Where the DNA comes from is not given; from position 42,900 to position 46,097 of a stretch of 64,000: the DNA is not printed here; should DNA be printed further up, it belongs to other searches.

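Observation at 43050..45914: Nine-heme c-type cytochrome lipoprotein carrying a collagen-like (G-X-Y)10 stalk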

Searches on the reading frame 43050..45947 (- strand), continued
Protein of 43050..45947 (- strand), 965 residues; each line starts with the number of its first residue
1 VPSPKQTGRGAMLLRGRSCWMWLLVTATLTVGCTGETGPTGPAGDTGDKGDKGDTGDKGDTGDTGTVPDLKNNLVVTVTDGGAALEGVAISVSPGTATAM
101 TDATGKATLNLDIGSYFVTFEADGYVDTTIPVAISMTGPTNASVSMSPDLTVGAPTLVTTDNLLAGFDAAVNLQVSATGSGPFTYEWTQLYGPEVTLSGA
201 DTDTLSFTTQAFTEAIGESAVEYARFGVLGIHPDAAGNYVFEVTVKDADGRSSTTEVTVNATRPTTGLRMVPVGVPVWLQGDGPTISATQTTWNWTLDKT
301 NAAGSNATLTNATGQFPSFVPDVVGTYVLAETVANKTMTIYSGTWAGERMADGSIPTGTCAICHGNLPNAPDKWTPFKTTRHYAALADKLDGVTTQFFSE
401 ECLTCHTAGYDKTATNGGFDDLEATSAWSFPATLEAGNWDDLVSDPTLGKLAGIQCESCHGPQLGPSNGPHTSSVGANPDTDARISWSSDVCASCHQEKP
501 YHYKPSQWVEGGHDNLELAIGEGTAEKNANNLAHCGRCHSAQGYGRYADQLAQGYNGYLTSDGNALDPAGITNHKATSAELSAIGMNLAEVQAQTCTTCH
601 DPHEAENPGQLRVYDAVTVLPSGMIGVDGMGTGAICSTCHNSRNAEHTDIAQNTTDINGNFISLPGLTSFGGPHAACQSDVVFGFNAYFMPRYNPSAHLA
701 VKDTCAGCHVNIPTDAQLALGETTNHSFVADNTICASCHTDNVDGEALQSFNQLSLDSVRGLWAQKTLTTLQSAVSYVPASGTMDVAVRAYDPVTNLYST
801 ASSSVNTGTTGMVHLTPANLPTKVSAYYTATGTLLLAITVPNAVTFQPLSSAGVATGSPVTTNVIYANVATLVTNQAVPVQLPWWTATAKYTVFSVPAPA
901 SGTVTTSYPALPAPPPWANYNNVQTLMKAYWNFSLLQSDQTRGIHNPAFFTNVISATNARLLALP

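Call 6: find_homologous_proteins(query=window:43050-45914:-, max_evalue=0.00001)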
Query window:43050-45914:- (954 aa): 118 proteins with E <= 0.00001 among 8000 candidates.
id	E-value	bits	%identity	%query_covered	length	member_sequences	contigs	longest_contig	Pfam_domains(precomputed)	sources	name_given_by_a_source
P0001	0.0e+0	1441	67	100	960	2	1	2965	PF09699.16,PF13715.13,PF22352.3,PF13435.12,PF13620.13,PF14522.12,PF22113.2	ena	-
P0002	0.0e+0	1434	67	97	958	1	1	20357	PF01391.24,PF09699.16,PF13715.13,PF22352.3,PF13435.12,PF13620.13,PF13442.12,PF14522.12,PF22113.2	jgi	jgi:hypothetical protein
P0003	0.0e+0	1106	59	71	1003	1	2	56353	PF09699.16,PF13715.13,PF13435.12,PF13620.13,PF14522.12,PF22113.2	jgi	jgi:predicted CXXCH cytochrome family protein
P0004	7.5e-295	999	51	100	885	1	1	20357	PF01391.24,PF09699.16,PF13715.13,PF22352.3,PF13435.12,PF13620.13,PF14522.12,PF22113.2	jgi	jgi:hypothetical protein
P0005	4.7e-290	983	52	71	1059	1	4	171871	PF13715.13,PF13620.13,PF14522.12,PF22113.2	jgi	jgi:hypothetical protein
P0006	2.5e-289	980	50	100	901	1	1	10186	PF01391.24,PF09699.16,PF13715.13,PF22352.3,PF13435.12,PF13620.13,PF14522.12,PF22113.2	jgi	-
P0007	2.4e-288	977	51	100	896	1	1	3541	PF01391.24,PF09699.16,PF13715.13,PF22352.3,PF13435.12,PF13620.13,PF14522.12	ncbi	-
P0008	1.2e-279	948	50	99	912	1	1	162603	PF09699.16,PF13715.13,PF22352.3,PF00801.27,PF13620.13,PF14522.12,PF22113.2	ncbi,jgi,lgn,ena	jgi:hypothetical protein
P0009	3.6e-273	927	49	100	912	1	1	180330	PF01391.24,PF14537.12,PF13715.13,PF22352.3,PF13435.12,PF13620.13,PF14522.12,PF22113.2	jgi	jgi:hypothetical protein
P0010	8.0e-273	926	50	98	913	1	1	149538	PF01391.24,PF09699.16,PF13715.13,PF22352.3,PF13620.13,PF14522.12,PF22113.2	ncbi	ncbi:MAG: carboxypeptidase regulatory-like domain-containing protein [Byssovorax sp.]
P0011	1.2e-272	925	51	97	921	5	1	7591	PF09699.16,PF13715.13,PF22352.3,PF13620.13,PF14522.12,PF22113.2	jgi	jgi:hypothetical protein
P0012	1.6e-272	925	50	94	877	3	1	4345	PF09699.16,PF14537.12,PF13715.13,PF22352.3,PF13435.12,PF13620.13,PF14522.12,PF22113.2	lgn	-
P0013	9.5e-269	912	48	100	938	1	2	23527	PF09699.16,PF13715.13,PF22352.3,PF13435.12,PF13620.13,PF14522.12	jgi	jgi:hypothetical protein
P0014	1.9e-266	905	48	71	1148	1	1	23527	PF09699.16,PF13715.13,PF13435.12,PF13620.13,PF14522.12,PF22113.2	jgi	jgi:hypothetical protein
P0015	7.0e-266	903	48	100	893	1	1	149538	PF01391.24,PF09699.16,PF22352.3,PF13435.12,PF13620.13,PF14522.12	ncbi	ncbi:MAG: cytochrome c3 family protein [Byssovorax sp.]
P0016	1.3e-265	902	48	100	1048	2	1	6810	PF09699.16,PF13715.13,PF22352.3,PF13435.12,PF13620.13,PF14522.12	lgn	-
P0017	9.2e-265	899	49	98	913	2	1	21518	PF01391.24,PF09699.16,PF13715.13,PF22352.3,PF13435.12,PF13620.13,PF14522.12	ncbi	-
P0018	2.6e-262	891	51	71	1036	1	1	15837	PF13715.13,PF13620.13,PF14522.12,PF22113.2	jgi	jgi:hypothetical protein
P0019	4.5e-262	890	48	98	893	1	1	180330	PF01391.24,PF09699.16,PF22352.3,PF13435.12,PF13620.13,PF14522.12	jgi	jgi:hypothetical protein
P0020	2.5e-260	884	47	98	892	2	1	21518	PF09699.16,PF13715.13,PF22352.3,PF13435.12,PF13620.13,PF14522.12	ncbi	-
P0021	4.3e-256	870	47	100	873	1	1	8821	PF09699.16,PF14537.12,PF13715.13,PF22352.3,PF13435.12,PF13620.13,PF14522.12,PF22113.2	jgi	jgi:hypothetical protein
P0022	2.0e-254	865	50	71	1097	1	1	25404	PF01391.24,PF09699.16,PF13715.13,PF13435.12,PF03264.20,PF13620.13,PF14522.12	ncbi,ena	-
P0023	2.0e-253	862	48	99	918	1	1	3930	PF09699.16,PF14537.12,PF13715.13,PF13435.12,PF13620.13,PF14522.12,PF22113.2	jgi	jgi:hypothetical protein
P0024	1.3e-252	859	46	100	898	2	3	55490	PF22352.3,PF13435.12,PF13620.13,PF14522.12,PF22113.2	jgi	jgi:predicted CXXCH cytochrome family protein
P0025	4.6e-251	854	50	71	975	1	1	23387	PF09699.16,PF14522.12,PF22113.2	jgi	jgi:hypothetical protein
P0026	2.2e-249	848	45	100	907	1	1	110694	PF09699.16,PF14537.12,PF13715.13,PF22352.3,PF13435.12,PF13620.13,PF14522.12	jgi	jgi:hypothetical protein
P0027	2.2e-245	835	47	100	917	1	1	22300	PF09699.16,PF13715.13,PF22352.3,PF13435.12,PF13620.13,PF14522.12,PF22113.2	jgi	jgi:hypothetical protein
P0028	1.4e-243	829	47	100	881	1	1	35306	PF09699.16,PF14537.12,PF13715.13,PF22352.3,PF13620.13,PF14522.12,PF22113.2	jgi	jgi:hypothetical protein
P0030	3.3e-242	825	46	95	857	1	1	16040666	PF09699.16,PF14537.12,PF13715.13,PF22352.3,PF13435.12,PF13620.13,PF14522.12,PF22113.2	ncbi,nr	ncbi:Hypothetical protein A7982_00743 [Minicystis rosea]|nr:Hypothetical protein A7982_00743 [Minicy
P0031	1.0e-235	803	45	100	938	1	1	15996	PF09699.16,PF13715.13,PF22352.3,PF13620.13,PF14522.12,PF22113.2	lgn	-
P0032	3.6e-235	801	45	98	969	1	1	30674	PF13715.13,PF22352.3,PF13620.13,PF14522.12,PF22113.2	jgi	jgi:hypothetical protein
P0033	2.5e-234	798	46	94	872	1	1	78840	PF09699.16,PF14537.12,PF13715.13,PF22352.3,PF13620.13,PF14522.12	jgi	jgi:hypothetical protein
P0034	3.0e-232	792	50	85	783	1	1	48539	PF09699.16,PF14537.12,PF13435.12,PF14522.12,PF22113.2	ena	-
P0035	3.9e-232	791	47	94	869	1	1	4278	PF14537.12,PF13715.13,PF22352.3,PF13435.12,PF13620.13,PF14522.12,PF22113.2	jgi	jgi:hypothetical protein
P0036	1.5e-231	789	50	84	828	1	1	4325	PF09699.16,PF22352.3,PF13435.12,PF14522.12,PF22113.2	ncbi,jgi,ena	jgi:hypothetical protein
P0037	1.7e-231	789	46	100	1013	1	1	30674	PF09699.16,PF13715.13,PF13620.13,PF14522.12,PF22113.2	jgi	jgi:hypothetical protein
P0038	2.4e-231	789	45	95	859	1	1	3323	PF13715.13,PF13620.13,PF14522.12,PF22113.2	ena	-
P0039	9.9e-230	783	50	85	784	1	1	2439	PF09699.16,PF14537.12,PF22352.3,PF13435.12,PF14522.12,PF22113.2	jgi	jgi:predicted CXXCH cytochrome family protein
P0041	5.0e-223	761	45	94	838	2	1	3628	PF09699.16,PF14537.12,PF13715.13,PF22352.3,PF13620.13,PF14522.12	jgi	jgi:hypothetical protein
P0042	5.5e-221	754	44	99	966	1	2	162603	PF09699.16,PF14537.12,PF13715.13,PF13435.12,PF13620.13,PF14522.12,PF22113.2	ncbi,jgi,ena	jgi:predicted CXXCH cytochrome family protein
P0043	1.5e-219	750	46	93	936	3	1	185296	PF09699.16,PF14537.12,PF13715.13,PF13435.12,PF13620.13,PF14522.12,PF22113.2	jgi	jgi:predicted CXXCH cytochrome family protein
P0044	6.6e-215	734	42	100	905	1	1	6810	PF01391.24,PF09699.16,PF13715.13,PF22352.3,PF13435.12,PF13620.13,PF14522.12,PF22113.2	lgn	-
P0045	2.3e-214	732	43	94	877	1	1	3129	PF09699.16,PF14537.12,PF22352.3,PF13435.12,PF13620.13,PF14522.12,PF22113.2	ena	-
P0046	1.8e-211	723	47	84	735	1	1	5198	PF09699.16,PF22352.3,PF14522.12,PF22113.2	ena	-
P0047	3.8e-208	712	47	84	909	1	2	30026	PF14537.12,PF22352.3,PF13435.12,PF14522.12,PF22113.2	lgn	-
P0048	1.9e-201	690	42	98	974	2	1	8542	PF01391.24,PF09699.16,PF22352.3,PF13620.13,PF14522.12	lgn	-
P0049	5.9e-193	662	41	100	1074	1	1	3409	PF01391.24,PF13715.13,PF13435.12,PF13620.13,PF14522.12,PF22113.2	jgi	-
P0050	1.0e-191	657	41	95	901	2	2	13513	PF09699.16,PF22352.3,PF13620.13,PF14522.12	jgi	jgi:hypothetical protein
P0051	1.1e-186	641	41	97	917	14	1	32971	PF01391.24,PF09699.16,PF14537.12,PF13715.13,PF22352.3,PF13620.13,PF14522.12,PF22113.2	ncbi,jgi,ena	jgi:predicted CXXCH cytochrome family protein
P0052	6.3e-186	638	41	99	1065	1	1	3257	PF13715.13,PF13620.13,PF22904.4,PF17210.10,PF14522.12,PF22113.2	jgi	jgi:hypothetical protein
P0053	1.9e-183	630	42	98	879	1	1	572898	PF09699.16,PF14537.12,PF13715.13,PF22352.3,PF13435.12,PF13620.13,PF14522.12,PF22113.2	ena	-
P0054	3.0e-182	626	40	99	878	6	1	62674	PF09699.16,PF13715.13,PF22352.3,PF13620.13,PF14522.12,PF22113.2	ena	-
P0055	2.7e-181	623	39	98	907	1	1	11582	PF01391.24,PF09699.16,PF13715.13,PF22352.3,PF13620.13,PF14522.12,PF22113.2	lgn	-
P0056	2.1e-174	600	39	94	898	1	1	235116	PF09699.16,PF13715.13,PF22352.3,PF13435.12,PF13620.13,PF14522.12,PF22113.2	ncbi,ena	-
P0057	2.5e-168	580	40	97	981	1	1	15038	PF01391.24,PF09699.16,PF13715.13,PF22352.3,PF13435.12,PF13620.13,PF14522.12,PF22113.2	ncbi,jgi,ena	jgi:hypothetical protein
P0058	2.5e-168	580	43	84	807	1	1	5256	PF09699.16,PF22352.3,PF13435.12,PF14522.12,PF22113.2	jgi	jgi:hypothetical protein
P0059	6.9e-168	579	42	85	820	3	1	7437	PF09699.16,PF22352.3,PF13435.12,PF14522.12,PF22113.2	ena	-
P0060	1.4e-167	578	42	84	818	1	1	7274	PF09699.16,PF22352.3,PF13435.12,PF14522.12,PF22113.2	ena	-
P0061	1.1e-165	571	42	83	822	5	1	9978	PF01391.24,PF22352.3,PF13435.12,PF02085.22,PF14522.12,PF22113.2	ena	-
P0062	1.7e-165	571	43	83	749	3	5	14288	PF09699.16,PF22352.3,PF13435.12,PF14522.12,PF22113.2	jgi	jgi:hypothetical protein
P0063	7.7e-161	555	41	84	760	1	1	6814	PF09699.16,PF14537.12,PF22352.3,PF13435.12,PF14522.12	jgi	jgi:hypothetical protein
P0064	9.4e-159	548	37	98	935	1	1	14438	PF01391.24,PF09699.16,PF14537.12,PF13715.13,PF22352.3,PF13620.13,PF14522.12,PF22113.2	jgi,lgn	-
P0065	1.2e-157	545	40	83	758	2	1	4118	PF09699.16,PF22352.3,PF13435.12,PF14522.12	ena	-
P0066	5.7e-157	542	41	85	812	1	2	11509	PF09699.16,PF14537.12,PF13435.12,PF14522.12,PF22113.2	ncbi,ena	-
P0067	3.7e-156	540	40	93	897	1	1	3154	PF09699.16,PF13715.13,PF22352.3,PF13435.12,PF13620.13,PF14522.12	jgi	jgi:hypothetical protein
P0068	4.1e-138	480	42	75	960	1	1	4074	PF09699.16,PF14537.12,PF22352.3,PF13620.13,PF14522.12,PF22113.2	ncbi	-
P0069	1.4e-133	465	36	99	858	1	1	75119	PF09699.16,PF13715.13,PF22352.3,PF13435.12,PF13620.13,PF13442.12,PF14522.12,PF22113.2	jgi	jgi:predicted CXXCH cytochrome family protein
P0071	1.1e-119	419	33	97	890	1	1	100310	PF09699.16,PF13715.13,PF22352.3,PF00801.27,PF17963.8,PF13620.13,PF14522.12,PF22113.2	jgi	-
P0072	7.9e-114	400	34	98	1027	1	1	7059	PF01391.24,PF09699.16,PF13715.13,PF13435.12,PF13620.13,PF14522.12,PF22113.2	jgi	jgi:hypothetical protein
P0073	2.6e-104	368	33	99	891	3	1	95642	PF09699.16,PF14537.12,PF13435.12,PF13620.13,PF02335.21,PF14522.12,PF22113.2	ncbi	-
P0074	1.2e-103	366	33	100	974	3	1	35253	PF09699.16,PF13620.13,PF14522.12,PF22113.2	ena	-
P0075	9.2e-103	363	33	98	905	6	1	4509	PF09699.16,PF13620.13,PF14522.12,PF22113.2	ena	-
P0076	1.0e-101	360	33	99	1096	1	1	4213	PF09699.16,PF13715.13,PF13435.12,PF13620.13,PF14522.12,PF22113.2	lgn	-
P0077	9.6e-99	350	33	99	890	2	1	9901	PF09699.16,PF13620.13,PF02335.21,PF14522.12,PF22113.2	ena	-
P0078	9.1e-98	346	32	99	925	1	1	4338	PF09699.16,PF02335.21,PF14522.12,PF22113.2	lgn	-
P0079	8.6e-95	337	32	96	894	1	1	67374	PF09699.16,PF13620.13,PF13442.12,PF02335.21,PF14522.12,PF22113.2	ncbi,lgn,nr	ncbi:MAG TPA: carboxypeptidase regulatory-like domain-containing protein [Kofleriaceae bacterium]|nr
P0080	2.7e-92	328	31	99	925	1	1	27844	PF01391.24,PF09699.16,PF13620.13,PF02335.21,PF14522.12,PF22113.2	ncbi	ncbi:MAG: carboxypeptidase regulatory-like domain-containing protein [Myxococcaceae bacterium]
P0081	7.2e-92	327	32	93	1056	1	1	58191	PF13715.13,PF13620.13,PF14522.12,PF22113.2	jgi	jgi:hypothetical protein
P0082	1.5e-90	323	32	98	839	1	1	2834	PF01391.24,PF09699.16,PF14537.12,PF02085.22,PF14522.12,PF22113.2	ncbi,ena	-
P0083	1.6e-90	323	33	77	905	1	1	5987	PF09699.16,PF13435.12,PF13620.13,PF14522.12,PF22113.2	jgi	jgi:hypothetical protein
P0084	1.5e-88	316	31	93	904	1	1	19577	PF09699.16,PF13620.13,PF02335.21,PF14522.12,PF22113.2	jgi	jgi:hypothetical protein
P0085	5.5e-85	304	31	89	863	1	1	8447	PF09699.16,PF17963.8,PF13620.13,PF02335.21,PF14522.12,PF22113.2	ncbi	ncbi:MAG TPA: carboxypeptidase regulatory-like domain-containing protein, partial [Kofleriaceae bact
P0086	2.3e-83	299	31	96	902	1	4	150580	PF09699.16,PF14537.12,PF13715.13,PF14522.12,PF22113.2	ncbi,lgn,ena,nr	ncbi:MAG: carboxypeptidase-like regulatory domain-containing protein [Nitrospiraceae bacterium]|nr:c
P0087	2.5e-69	252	30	91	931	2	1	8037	PF09699.16,PF13620.13,PF14522.12,PF22113.2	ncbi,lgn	-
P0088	2.8e-67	246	42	38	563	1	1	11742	PF13435.12,PF22113.2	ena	-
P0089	2.4e-64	236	32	63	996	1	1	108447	PF09699.16,PF14537.12,PF22352.3,PF14522.12,PF22113.2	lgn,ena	-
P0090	1.3e-59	220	32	76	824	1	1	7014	PF09699.16,PF14537.12,PF22352.3,PF13620.13,PF14522.12,PF22113.2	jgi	jgi:hypothetical protein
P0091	1.2e-55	207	29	98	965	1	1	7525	PF01391.24,PF14537.12,PF13573.13,PF13620.13,PF14522.12,PF22113.2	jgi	jgi:hypothetical protein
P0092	2.8e-55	206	32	65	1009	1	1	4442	PF09699.16,PF14537.12,PF13435.12,PF14522.12,PF22113.2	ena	-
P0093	1.4e-46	177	29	71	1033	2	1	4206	PF09699.16,PF14537.12,PF13435.12,PF13620.13,PF14522.12,PF22113.2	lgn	-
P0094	3.4e-45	172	32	54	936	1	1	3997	PF01391.24,PF09699.16,PF13435.12,PF14522.12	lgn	-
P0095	4.5e-41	159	33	50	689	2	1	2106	PF14537.12,PF13435.12,PF18884.6,PF14522.12,PF22113.2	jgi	jgi:NAD-dependent dihydropyrimidine dehydrogenase PreA subunit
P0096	8.1e-41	158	32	55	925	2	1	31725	PF09699.16,PF13435.12,PF14522.12,PF22113.2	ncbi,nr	ncbi:MAG TPA: hypothetical protein VFP50_17110 [Anaeromyxobacteraceae bacterium]|nr:hypothetical pro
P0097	1.3e-40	157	27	98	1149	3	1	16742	PF09699.16,PF14537.12,PF13435.12,PF02335.21,PF14522.12,PF22113.2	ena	-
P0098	7.8e-40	155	28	79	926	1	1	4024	PF09699.16,PF13620.13,PF14522.12,PF22113.2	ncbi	ncbi:MAG TPA: multiheme c-type cytochrome, partial [Trebonia sp.]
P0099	2.0e-38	150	28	70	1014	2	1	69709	PF09699.16,PF14537.12,PF13715.13,PF13620.13,PF14522.12,PF22113.2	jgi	jgi:hypothetical protein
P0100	2.9e-37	146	31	47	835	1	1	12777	PF09699.16,PF14537.12,PF22352.3,PF13435.12,PF14522.12,PF22113.2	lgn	-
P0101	9.3e-37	145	31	56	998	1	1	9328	PF07495.20,PF21027.4,PF09699.16,PF14537.12,PF22352.3,PF13435.12,PF17963.8,PF14522.12,PF18911.7,PF22113.2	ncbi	-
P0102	1.1e-36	144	32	47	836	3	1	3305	PF09699.16,PF14537.12,PF22352.3,PF13435.12,PF14522.12,PF22113.2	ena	-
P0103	2.2e-36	143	30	50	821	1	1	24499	PF09699.16,PF14537.12,PF22352.3,PF14522.12,PF22113.2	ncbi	-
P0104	2.1e-35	140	27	72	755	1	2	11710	PF09699.16,PF14537.12,PF13715.13,PF22352.3,PF13435.12,PF13620.13,PF02085.22,PF14522.12,PF22113.2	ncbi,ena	-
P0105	4.4e-35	139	30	54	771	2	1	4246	PF09699.16,PF14537.12,PF22352.3,PF02085.22,PF14522.12,PF22113.2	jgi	jgi:hypothetical protein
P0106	5.4e-35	139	27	96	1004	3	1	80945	PF13715.13,PF13620.13,PF14522.12,PF22113.2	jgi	-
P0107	9.3e-34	135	26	94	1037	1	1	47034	PF09699.16,PF14537.12,PF13715.13,PF13620.13,PF14522.12,PF22113.2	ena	-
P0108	5.4e-33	132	27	98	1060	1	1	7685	PF13435.12,PF13620.13,PF14522.12,PF22113.2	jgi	jgi:hypothetical protein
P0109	1.3e-28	118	28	56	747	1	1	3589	PF14537.12,PF02085.22,PF18884.6,PF14522.12,PF22113.2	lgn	-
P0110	9.7e-28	115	31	52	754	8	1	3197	PF14537.12,PF13435.12,PF14522.12,PF22113.2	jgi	jgi:hypothetical protein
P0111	1.7e-26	111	29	47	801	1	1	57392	PF01391.24,PF09699.16,PF14537.12,PF13715.13,PF13620.13,PF02085.22,PF14522.12,PF22113.2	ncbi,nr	ncbi:MAG: carboxypeptidase regulatory-like domain-containing protein [Chloroflexi bacterium]|nr:carb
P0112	1.8e-16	77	30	40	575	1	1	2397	PF09699.16,PF14537.12,PF14522.12,PF22113.2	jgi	jgi:hypothetical protein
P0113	2.9e-13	67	26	38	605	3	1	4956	PF09699.16,PF14537.12,PF13435.12,PF02335.21,PF14522.12,PF22113.2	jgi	jgi:hypothetical protein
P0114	2.4e-12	64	52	5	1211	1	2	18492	PF01391.24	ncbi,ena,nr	nr:phage tail spike protein [uncultured Merdimonas sp.]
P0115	7.8e-7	46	55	5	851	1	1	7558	PF01391.24,PF14594.14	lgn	-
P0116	4.3e-6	43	71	4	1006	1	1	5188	PF01391.24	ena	-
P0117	4.4e-6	43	61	4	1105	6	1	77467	PF01391.24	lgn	-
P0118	7.0e-6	42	51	5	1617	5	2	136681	PF01391.24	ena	-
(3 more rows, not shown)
